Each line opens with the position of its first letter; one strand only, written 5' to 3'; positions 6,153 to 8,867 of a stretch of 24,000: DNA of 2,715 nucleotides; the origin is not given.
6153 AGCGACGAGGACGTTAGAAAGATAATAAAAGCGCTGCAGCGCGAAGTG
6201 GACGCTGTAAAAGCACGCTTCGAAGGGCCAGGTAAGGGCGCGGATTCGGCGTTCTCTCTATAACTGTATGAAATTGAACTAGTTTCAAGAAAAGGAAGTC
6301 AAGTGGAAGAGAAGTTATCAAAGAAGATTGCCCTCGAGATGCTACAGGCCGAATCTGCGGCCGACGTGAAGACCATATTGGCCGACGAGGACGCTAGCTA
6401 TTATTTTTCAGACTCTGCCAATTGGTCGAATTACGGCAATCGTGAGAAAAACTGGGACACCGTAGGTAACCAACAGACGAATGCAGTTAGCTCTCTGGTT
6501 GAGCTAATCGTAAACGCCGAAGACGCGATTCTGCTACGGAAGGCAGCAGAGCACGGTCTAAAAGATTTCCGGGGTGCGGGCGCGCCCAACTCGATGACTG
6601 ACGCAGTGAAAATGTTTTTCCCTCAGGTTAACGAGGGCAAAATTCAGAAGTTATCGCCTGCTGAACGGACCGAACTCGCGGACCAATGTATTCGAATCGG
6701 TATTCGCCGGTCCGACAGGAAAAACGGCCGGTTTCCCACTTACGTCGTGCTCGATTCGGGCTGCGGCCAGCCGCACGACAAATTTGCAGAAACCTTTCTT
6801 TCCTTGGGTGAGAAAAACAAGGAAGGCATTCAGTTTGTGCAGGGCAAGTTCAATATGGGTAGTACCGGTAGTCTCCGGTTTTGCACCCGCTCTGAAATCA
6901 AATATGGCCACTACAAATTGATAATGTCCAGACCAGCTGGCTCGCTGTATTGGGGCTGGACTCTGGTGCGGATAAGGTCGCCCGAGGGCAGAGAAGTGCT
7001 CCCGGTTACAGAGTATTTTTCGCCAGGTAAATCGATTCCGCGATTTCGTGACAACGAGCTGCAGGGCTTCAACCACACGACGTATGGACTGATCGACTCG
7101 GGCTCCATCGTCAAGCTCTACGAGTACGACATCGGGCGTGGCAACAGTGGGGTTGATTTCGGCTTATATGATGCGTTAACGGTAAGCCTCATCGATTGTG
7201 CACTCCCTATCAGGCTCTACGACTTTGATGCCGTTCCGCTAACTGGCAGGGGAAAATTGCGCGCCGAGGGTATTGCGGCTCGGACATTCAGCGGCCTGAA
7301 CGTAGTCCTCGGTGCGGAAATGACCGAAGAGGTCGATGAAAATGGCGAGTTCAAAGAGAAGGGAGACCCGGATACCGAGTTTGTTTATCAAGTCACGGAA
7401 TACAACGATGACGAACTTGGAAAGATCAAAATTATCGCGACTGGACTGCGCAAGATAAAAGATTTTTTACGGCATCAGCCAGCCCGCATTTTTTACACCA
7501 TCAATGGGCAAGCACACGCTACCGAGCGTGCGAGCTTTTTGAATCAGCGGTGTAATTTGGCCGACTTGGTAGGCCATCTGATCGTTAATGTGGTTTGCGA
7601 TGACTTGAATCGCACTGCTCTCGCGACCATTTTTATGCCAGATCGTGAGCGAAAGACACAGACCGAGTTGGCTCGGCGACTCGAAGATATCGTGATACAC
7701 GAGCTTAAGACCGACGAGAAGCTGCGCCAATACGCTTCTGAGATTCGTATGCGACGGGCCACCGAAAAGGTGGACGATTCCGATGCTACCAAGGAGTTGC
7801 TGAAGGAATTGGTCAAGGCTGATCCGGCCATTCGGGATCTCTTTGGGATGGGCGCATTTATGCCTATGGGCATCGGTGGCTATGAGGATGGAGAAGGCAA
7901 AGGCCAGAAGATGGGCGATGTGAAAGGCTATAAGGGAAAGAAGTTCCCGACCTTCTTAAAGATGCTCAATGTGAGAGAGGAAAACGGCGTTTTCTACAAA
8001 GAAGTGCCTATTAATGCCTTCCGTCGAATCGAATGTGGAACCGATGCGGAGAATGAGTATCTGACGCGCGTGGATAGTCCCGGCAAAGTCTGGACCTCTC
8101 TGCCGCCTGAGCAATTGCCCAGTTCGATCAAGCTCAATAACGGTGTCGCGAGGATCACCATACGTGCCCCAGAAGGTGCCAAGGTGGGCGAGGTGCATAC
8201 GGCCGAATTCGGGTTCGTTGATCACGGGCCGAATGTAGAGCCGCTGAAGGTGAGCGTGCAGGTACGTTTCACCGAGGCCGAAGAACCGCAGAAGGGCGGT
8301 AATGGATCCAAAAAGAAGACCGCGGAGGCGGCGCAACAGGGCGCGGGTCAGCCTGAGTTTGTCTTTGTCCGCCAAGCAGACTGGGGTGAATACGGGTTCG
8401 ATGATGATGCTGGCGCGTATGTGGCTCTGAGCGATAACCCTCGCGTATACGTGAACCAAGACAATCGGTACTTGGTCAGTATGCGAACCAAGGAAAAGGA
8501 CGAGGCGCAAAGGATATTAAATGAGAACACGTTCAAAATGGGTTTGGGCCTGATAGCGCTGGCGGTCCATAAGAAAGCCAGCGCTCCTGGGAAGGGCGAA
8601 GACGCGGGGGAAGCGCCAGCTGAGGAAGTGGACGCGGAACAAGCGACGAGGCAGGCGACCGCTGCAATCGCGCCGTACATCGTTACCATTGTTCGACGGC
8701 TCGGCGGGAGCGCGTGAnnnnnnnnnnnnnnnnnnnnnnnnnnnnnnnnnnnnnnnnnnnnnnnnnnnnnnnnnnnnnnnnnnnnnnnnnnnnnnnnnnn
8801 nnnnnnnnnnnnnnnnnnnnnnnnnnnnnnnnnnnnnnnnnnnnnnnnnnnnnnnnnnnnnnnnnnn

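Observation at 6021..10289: Overlapping four-gene cassette: small helical protein, 804-aa GHKL ATPase, Vsr-like nuclease, Dcm methyltransferase. Candidate undescribed methylation-linked ATP-dependent system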

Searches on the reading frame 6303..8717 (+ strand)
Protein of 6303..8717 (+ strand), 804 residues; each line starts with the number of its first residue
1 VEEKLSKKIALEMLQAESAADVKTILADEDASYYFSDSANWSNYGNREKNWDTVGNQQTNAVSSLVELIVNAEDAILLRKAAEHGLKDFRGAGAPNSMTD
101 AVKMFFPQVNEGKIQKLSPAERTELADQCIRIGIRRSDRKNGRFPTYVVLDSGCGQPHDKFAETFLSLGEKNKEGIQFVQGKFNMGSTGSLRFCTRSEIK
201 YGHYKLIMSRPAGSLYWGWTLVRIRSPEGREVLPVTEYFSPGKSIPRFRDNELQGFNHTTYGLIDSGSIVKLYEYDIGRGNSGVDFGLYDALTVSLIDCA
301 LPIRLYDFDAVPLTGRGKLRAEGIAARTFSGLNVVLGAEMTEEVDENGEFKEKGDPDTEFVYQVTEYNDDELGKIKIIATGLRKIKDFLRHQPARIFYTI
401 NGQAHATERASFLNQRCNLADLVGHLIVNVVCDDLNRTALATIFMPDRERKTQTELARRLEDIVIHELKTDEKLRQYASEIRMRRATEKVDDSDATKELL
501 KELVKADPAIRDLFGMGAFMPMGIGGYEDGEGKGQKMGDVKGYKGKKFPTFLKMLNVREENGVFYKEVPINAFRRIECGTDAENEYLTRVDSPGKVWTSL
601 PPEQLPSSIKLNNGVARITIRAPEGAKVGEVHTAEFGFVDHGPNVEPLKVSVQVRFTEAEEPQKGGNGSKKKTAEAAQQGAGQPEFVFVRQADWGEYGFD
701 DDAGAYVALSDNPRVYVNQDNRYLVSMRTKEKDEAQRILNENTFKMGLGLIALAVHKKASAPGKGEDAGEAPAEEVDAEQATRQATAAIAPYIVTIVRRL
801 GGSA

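Call 4: search_protein_families(library=pfam, proteins=[window:6303-8717:+], max_evalue=0.01)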
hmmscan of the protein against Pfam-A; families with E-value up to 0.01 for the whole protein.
window:6303-8717:+ (804 aa): 0 families

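Call 6: search_protein_families(library=pfam, proteins=[window:6303-8717:+], max_evalue=10)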
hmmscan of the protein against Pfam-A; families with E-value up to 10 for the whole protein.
window:6303-8717:+ (804 aa): 2 families
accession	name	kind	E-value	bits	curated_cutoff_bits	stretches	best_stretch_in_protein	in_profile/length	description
PF05261.17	Tra_M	-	0.17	12.4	27.7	1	479-521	50-92/124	TraM protein, DNA-binding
PF15668.10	DUF4663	-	0.27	10.7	25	1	341-395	115-166/367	Domain of unknown function (DUF4663)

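Call 7: search_protein_families(library=ncbifam, proteins=[window:6303-8717:+], max_evalue=1)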
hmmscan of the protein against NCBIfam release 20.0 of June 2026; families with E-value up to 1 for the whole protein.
window:6303-8717:+ (804 aa): 1 family
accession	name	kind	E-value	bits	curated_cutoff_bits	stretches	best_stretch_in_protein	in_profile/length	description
NF058586.1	HNHNucHlpB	equivalog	0.046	14.1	130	1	452-490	52-88/99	HNH nuclease-like protein HlpB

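Call 8: search_protein_families(library=padloc, proteins=[window:6303-8717:+], max_evalue=1)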
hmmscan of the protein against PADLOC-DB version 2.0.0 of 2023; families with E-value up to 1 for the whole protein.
window:6303-8717:+ (804 aa): 0 families

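Call 9: find_homologous_proteins(query=window:6303-8717:+)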
Query window:6303-8717:+ (804 aa): 615 proteins with E <= 0.001 among 8000 candidates; the best 120 are listed.
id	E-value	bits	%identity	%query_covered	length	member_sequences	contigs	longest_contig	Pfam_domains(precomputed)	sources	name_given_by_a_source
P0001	0.0e+0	1832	100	100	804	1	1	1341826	-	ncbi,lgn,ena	-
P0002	0.0e+0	1618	87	100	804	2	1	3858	-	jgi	jgi:hypothetical protein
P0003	0.0e+0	1589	86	100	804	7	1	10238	-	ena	-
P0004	0.0e+0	1572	85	100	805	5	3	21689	-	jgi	jgi:hypothetical protein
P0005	0.0e+0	1475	79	100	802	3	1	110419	-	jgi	jgi:hypothetical protein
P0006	0.0e+0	1295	70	100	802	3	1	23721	-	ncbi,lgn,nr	ncbi:MAG: hypothetical protein H3C59_08320 [Burkholderiaceae bacterium]|nr:hypothetical protein [Bur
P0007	0.0e+0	1283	70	100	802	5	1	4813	-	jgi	jgi:hypothetical protein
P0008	0.0e+0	1283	69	100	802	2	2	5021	-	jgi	jgi:hypothetical protein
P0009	0.0e+0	1282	68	100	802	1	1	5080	-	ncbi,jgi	jgi:hypothetical protein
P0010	0.0e+0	1271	69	100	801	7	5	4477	-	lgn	-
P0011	0.0e+0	1262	68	100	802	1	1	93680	-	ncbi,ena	-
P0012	0.0e+0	1256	68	100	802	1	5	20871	-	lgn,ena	-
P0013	0.0e+0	1194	66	100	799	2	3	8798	-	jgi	jgi:hypothetical protein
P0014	0.0e+0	1187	65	100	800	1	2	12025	-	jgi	jgi:hypothetical protein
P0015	0.0e+0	1156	65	100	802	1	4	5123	-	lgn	-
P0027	0.0e+0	1027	57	100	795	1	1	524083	-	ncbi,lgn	-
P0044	4.4e-298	1009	56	100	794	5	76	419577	-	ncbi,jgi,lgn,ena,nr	ncbi:MAG: hypothetical protein HKUEN07_10050 [Rhodocyclaceae bacterium]|nr:MAG: hypothetical protein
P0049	1.1e-296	1004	57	100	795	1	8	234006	-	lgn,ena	-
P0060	3.8e-293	992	56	100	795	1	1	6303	-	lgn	-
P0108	4.5e-270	916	52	100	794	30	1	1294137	-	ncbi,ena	-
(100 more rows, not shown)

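Call 10: search_solved_structures(query=window:6303-8717:+, max_evalue=10, show_alignments=2)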
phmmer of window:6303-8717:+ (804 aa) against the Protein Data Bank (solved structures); distinct sequences matched with E-value up to 10: 0.

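Call 15: find_encoding_contigs(protein=P0044, flank=6000, max_places=4)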
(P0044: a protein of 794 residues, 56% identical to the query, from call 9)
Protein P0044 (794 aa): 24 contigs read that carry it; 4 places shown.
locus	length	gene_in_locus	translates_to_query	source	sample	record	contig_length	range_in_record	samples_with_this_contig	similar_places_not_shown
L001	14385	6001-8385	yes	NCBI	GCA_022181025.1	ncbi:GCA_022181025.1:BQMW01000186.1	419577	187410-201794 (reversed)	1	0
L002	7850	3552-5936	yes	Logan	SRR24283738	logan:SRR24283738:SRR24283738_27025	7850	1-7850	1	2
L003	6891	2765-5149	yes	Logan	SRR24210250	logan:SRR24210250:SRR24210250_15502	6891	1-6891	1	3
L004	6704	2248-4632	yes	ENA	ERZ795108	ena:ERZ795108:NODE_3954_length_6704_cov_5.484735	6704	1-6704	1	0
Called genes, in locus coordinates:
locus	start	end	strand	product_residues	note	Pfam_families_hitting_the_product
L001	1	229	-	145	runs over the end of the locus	-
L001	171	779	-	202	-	PF01909:NTP_transf_2 (weak), PF18765:Polbeta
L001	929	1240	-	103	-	-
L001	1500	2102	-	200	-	PF00266:Aminotran_5 (weak)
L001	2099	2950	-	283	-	PF08843:AbiEii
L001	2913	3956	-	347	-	PF09952:AbiEi_2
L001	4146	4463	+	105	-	PF12441:CopG_antitoxin (weak)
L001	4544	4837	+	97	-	PF09907:HigB_toxin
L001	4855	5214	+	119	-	-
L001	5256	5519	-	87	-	-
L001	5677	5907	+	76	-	-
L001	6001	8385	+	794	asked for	-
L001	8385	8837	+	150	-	PF03852:Vsr, PF18741:MTES_1575 (faint)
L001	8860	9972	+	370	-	PF00145:DNA_methylase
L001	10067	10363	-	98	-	PF00401:ATP-synt_DE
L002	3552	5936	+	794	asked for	-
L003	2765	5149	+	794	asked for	-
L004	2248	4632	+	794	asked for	-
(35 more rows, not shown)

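Call 16: find_encoding_contigs(protein=P0108, flank=6000, max_places=3)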
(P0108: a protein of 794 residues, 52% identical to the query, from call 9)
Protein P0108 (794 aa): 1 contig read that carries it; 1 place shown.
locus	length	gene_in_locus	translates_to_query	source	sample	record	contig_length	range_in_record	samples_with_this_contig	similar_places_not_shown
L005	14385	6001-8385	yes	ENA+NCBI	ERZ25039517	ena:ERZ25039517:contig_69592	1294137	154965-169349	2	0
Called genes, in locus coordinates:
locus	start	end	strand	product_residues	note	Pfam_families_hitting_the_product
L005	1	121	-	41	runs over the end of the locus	-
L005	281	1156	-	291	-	PF13310:Virulence_RhuM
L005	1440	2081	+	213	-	PF02798:GST_N, PF13417:GST_N_3, PF13409:GST_N_2, PF00043:GST_C, PF13410:GST_C_2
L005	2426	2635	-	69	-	PF10049:DUF2283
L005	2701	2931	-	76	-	-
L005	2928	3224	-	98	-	-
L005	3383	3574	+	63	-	-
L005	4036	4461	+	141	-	PF01927:Mut7-C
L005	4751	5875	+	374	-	PF26345:ScoMcrA_N, PF13020:NOV_C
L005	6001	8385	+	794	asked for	-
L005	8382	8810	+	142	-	PF03852:Vsr, PF04480:DUF559 (faint), PF18741:MTES_1575 (faint)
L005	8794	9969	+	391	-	PF00145:DNA_methylase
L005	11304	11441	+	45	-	-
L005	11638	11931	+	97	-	PF01527:HTH_Tnp_1, PF13384:HTH_23 (weak)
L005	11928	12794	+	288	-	PF13276:HTH_21, PF00665:rve, PF13683:rve_3, PF13333:rve_2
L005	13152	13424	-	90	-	-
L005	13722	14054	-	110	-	PF21716:dnstrm_HI1420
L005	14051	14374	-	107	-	PF05973:Gp49 (weak)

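Call 17: find_encoding_contigs(protein=P0001, flank=10000, max_places=2)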
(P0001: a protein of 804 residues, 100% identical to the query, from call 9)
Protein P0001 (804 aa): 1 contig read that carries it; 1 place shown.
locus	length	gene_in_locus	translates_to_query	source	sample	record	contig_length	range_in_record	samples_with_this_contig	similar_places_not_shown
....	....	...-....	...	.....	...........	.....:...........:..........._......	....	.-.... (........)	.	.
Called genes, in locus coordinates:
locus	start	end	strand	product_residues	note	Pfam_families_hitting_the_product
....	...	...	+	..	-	-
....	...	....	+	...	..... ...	-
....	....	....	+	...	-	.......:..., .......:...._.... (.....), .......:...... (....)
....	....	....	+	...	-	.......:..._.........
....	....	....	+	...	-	-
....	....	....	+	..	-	-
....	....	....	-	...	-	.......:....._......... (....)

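Call 18: find_related_loci(query=A1, collection=genome_contigs, flank=5000)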
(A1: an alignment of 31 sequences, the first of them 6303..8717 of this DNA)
Query A1 (804 aa) in genome_contigs; peptide patterns used: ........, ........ (x = any residue, [..] = any of these).
408 stretches matched a pattern; 406 encode a relative of the query (tblastn E <= 1e-3); the best 80 are kept; 80 distinct loci.
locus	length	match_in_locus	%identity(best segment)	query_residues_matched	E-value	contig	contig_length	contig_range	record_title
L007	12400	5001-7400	68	1-802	0e+0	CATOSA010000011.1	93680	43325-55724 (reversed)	MAG: uncultured Burkholderiales bacterium isolate 35ab09db-a72b-43d9-8f64-0f05210ab128 genome assembly, contig: contig_1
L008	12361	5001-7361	58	1-802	0e+0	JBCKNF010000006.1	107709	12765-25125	Polaromonas sp. isolate SLM_MC1B_02-E07 Node_6_length_107709_cov_58.517709, whole genome shotgun sequence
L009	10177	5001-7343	57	1-803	0e+0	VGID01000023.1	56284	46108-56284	MAG: Betaproteobacteria bacterium isolate K_Offshore_80m_m1_178 K_Offshore_80m_m1_178_Ga0194132_10001039, whole genome s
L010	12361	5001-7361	54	1-800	0e+0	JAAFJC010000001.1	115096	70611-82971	MAG: Comamonadaceae bacterium isolate bin24.maxbin.ball.043 WN_Comamonadaceae_2_scaffold_1, whole genome shotgun sequenc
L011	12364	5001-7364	55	1-802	0e+0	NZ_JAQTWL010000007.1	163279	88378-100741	MAG: Rhodoferax sp. isolate STC_11 NODE_215_length_163279_cov_6.335423_Sandtown_C, whole genome shotgun sequence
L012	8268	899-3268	54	1-802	0e+0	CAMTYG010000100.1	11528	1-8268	MAG: uncultured Sulfuricella sp. isolate G04_MAG_00040 genome assembly, contig: G04_MAG_00040_000000000052, whole genome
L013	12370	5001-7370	52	1-802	0e+0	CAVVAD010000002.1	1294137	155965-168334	MAG: uncultured beta proteobacterium isolate MFD04428.bin.1.66 genome assembly, contig: contig_69592, whole genome shotg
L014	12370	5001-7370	53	1-802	0e+0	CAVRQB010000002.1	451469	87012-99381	MAG: uncultured beta proteobacterium isolate MFD03044.bin.1.57 genome assembly, contig: contig_14632, whole genome shotg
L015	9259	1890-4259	53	1-802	0e+0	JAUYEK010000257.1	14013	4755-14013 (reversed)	MAG: Sulfuricella sp. isolate C21_concoct.bin.102_sub C21_k141_423285, whole genome shotgun sequence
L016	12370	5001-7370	52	1-802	0e+0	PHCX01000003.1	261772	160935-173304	MAG: Betaproteobacteria bacterium HGW-Betaproteobacteria-1 yuki_s1_sub10_scaffold_8, whole genome shotgun sequence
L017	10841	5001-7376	56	1-803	0e+0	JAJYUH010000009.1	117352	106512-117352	MAG: Natronospirales bacterium isolate DX4.bin23 NODE_64_length_117352_cov_81.793457, whole genome shotgun sequence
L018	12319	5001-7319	46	1-801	0e+0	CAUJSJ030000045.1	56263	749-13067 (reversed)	MAG: uncultured Roseateles sp. isolate 9c715bbf-a9e2-4c31-b35f-bd28e5728fbc genome assembly, contig: contig_45, whole ge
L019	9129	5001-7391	46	1-801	0e+0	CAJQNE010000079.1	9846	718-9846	MAG: uncultured Gammaproteobacteria bacterium isolate 10_20180412_Bin_Bin_167_1 genome assembly, contig: c_000006065343,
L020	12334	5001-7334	45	1-802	0e+0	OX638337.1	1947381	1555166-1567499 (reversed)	MAG: uncultured Lentisphaeria bacterium isolate c31e16b5-b392-4df5-8896-43fa5ca65f34 genome assembly, chromosome: 1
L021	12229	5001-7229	45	39-802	0e+0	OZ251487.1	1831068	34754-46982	MAG: Gammaproteobacteria bacterium isolate 228f2a21-a95a-458e-8103-944e5a4c5d0e genome assembly, chromosome: 1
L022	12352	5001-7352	42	1-804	0e+0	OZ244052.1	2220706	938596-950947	MAG: uncultured candidatus Porisulfidus sp. isolate d44410dd-c181-48df-95fb-d4a73cfd76fe genome assembly, chromosome: 1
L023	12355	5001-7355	41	1-804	0e+0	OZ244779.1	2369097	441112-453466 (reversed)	MAG: Candidatus Oxydemutatoraceae bacterium isolate c783f144-f5ec-4720-941b-9b53451a92fd genome assembly, chromosome: 1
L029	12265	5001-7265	27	7-802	3e-81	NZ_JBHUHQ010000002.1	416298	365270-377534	Ornithinibacillus salinisoli strain CGMCC 1.15809 soapdenovo_K_127_2, whole genome shotgun sequence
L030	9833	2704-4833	28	6-755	8e-81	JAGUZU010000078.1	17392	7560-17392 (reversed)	MAG: Anaerolineales bacterium isolate DeMMO6_15 c_000000058648, whole genome shotgun sequence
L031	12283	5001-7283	29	6-801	4e-80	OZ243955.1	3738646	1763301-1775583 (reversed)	MAG: Aggregatilineales bacterium isolate 615d4995-bd2f-4452-af07-51a2ff7b996e genome assembly, chromosome: 1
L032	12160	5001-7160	31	7-751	2e-79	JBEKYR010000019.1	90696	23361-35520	MAG: Verrucomicrobiota bacterium isolate SPRUCE 67 SPRUCE_67_19, whole genome shotgun sequence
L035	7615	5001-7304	28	7-801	1e-78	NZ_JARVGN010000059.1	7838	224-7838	MAG: Methanocalculus sp. isolate M17C-73-07 NODE_59_length_7838_cov_3.300477, whole genome shotgun sequence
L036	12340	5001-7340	28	6-801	2e-78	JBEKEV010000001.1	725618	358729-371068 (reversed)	MAG: Bacteroidota bacterium isolate SPRUCE 214 SPRUCE_214_1, whole genome shotgun sequence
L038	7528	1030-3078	31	12-724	7e-78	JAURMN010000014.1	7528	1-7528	MAG: Balneolales bacterium isolate SFB_Oligo_Co_36 k141_244838, whole genome shotgun sequence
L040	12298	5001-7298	28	1-801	2e-77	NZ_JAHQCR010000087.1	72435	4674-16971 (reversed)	Bacillus alkalicola strain JCM 17098 789, whole genome shotgun sequence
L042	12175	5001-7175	30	35-801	1e-77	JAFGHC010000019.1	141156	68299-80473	MAG: Candidatus Saganbacteria bacterium isolate Zod_Metabat.143 k87_7237733, whole genome shotgun sequence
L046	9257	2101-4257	30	7-751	2e-76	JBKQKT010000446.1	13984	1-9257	MAG: Candidatus Korobacteraceae bacterium isolate CRr2D2E2F__bin_11 CRr2D2E2F_000000164952, whole genome shotgun sequenc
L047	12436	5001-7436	29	6-794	1e-76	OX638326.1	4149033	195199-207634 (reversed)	MAG: uncultured Alphaproteobacteria bacterium isolate 36580269-0a0b-41f5-a0f3-8f7859907d82 genome assembly, chromosome:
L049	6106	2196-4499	28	7-801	3e-76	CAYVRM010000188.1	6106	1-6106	MAG TPA_asm: uncultured Syntrophorhabdus sp. isolate SRP192927_co7_494 genome assembly, contig: NODE_29925_length_6106_c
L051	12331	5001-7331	29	6-801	1e-75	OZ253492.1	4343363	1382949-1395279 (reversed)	MAG: Phototrophicaceae bacterium isolate 568f45b0-caf7-40e1-b845-531524fd9348 genome assembly, chromosome: 1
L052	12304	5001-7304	27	7-801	2e-75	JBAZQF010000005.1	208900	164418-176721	MAG: Methanoregula sp. isolate SO_2017_SWC_47 scaffold_75_c1_LP-4_2017, whole genome shotgun sequence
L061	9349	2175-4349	28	6-751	3e-73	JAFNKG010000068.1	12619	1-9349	MAG: Methanophagales archaeon isolate CR_Bin_179 NODE_119_length_12619_cov_37.981103, whole genome shotgun sequence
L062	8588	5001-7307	28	6-801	3e-73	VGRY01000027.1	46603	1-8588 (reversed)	MAG: Deltaproteobacteria bacterium isolate K_DeepCast_100m_mx_276 K_DeepCast_100m_mx_276_Ga0194127_10000882, whole genom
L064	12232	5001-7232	29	9-802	1e-72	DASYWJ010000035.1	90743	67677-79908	MAG TPA_asm: Tepidisphaeraceae bacterium isolate SMAG_U6278 k141_360033, whole genome shotgun sequence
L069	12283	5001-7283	27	6-800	8e-73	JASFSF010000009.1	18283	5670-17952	MAG: Ignavibacteria bacterium isolate D1103M12metaG_Bin_482 D1103M12metaG_FD_scaffold_16_c1, whole genome shotgun sequen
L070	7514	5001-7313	28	6-804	2e-72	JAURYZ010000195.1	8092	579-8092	MAG: Coriobacteriia bacterium isolate E2_metabat.bin.6 E2_k141_44074, whole genome shotgun sequence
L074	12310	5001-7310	27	6-801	2e-72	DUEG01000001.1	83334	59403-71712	MAG TPA_asm: Anaerolineae bacterium isolate G519 Contig1, whole genome shotgun sequence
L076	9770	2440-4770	28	1-801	3e-74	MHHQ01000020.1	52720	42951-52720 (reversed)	MAG: Candidatus Andersenbacteria bacterium RIFCSPHIGHO2_02_FULL_46_16 rifcsphigho2_02_scaffold_4530, whole genome shotgu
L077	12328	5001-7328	27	6-802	1e-71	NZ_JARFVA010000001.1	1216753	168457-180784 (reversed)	Flagellimonas okinawensis strain 81s02 Scaffold1, whole genome shotgun sequence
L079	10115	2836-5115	27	7-801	2e-71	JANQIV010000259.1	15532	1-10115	MAG: Melioribacteraceae bacterium isolate PL24a_bin.71 k99_6137594, whole genome shotgun sequence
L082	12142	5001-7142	30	12-751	4e-73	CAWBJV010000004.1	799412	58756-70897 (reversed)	MAG: uncultured Acidobacteriaceae bacterium isolate MFD03346.bin.1.68 genome assembly, contig: contig_1215, whole genome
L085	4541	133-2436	28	1-801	9e-70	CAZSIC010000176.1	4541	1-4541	MAG TPA_asm: uncultured Bacteroidales bacterium isolate SRP141376_co4_236 genome assembly, contig: NODE_31229_length_454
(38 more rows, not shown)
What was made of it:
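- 6303..8717 (+): 804-aa GHKL-fold ATPase of an unannotated family. Domain order: N-terminal helices and strap, Bergerat ATP-binding domain, transducer, coiled coil, Ig-like beta-sandwich, C-terminal helical hairpin. 406 loci among species-representative genomes, including archaea (call 18).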

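Call 21: predict_structure(alignment_id=A1)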
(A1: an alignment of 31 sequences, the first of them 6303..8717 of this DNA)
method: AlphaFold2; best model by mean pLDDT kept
length: 804 residues; sequences in the alignment: 31
mean_pLDDT: 70.0   pTM: 0.51
mean pLDDT of the five models: 70.0, 69.8, 69.0, 67.2, 64.9
residues with pLDDT >= 90: 93; 70-90: 373; 50-70: 189; < 50: 149
segments of 3 or more residues with pLDDT < 50: 48-59, 169-171, 195-200, 284-286, 337-344, 350-356, 389-414, 446-453, 515-547, 663-682, 763-774
pLDDT, mean of each block of 10 residues (from residue 1): 94 91 91 91 63 45 74 87 88 80 83 74 89 78 80 88 66 66 56 51 83 93 81 80 93 90 92 74 54 63 87 76 83 54 48 52 77 72 58 33 29 56 69 65 48 64 82 83 65 53 63 46 31 27 46 72 85 82 58 70 85 76 87 83 61 88 38 31 68 85 80 76 84 76 83 79 43 59 80 75 52
secondary structure, 60 per line:
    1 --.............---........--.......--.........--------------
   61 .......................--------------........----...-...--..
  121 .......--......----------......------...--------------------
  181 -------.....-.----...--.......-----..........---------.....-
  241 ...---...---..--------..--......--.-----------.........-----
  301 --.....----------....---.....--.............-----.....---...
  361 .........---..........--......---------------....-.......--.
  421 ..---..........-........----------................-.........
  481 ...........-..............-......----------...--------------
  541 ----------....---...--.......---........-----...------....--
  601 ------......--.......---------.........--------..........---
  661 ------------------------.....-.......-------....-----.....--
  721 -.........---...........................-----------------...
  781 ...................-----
elements in order (helices of 4 or more, strands of 3 or more residues): H3-15 H19-26 H29-35 E41-43 H61-83 H98-105 H119-127 E130-135 E146-151 H188-192 E204-210 E216-225 E235-239 E247-249 E267-272 H287-295 E303-307 H318-321 E325-329 H332-337 E338-344 E350-354 E358-369 E373-382 H385-390 H406-409 H411-417 E426-435 H437-444 H455-470 H472-491 H493-506 H508-513 E551-554 E558-560 E563-569 E573-580 E595-598 E607-612 E615-621 E631-639 E648-657 E685-689 H691-697 E705-708 E714-718 H722-730 H734-760 H778-799
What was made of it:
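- The full-length structure model is only moderate (pLDDT 70, pTM 0.51, call 21).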
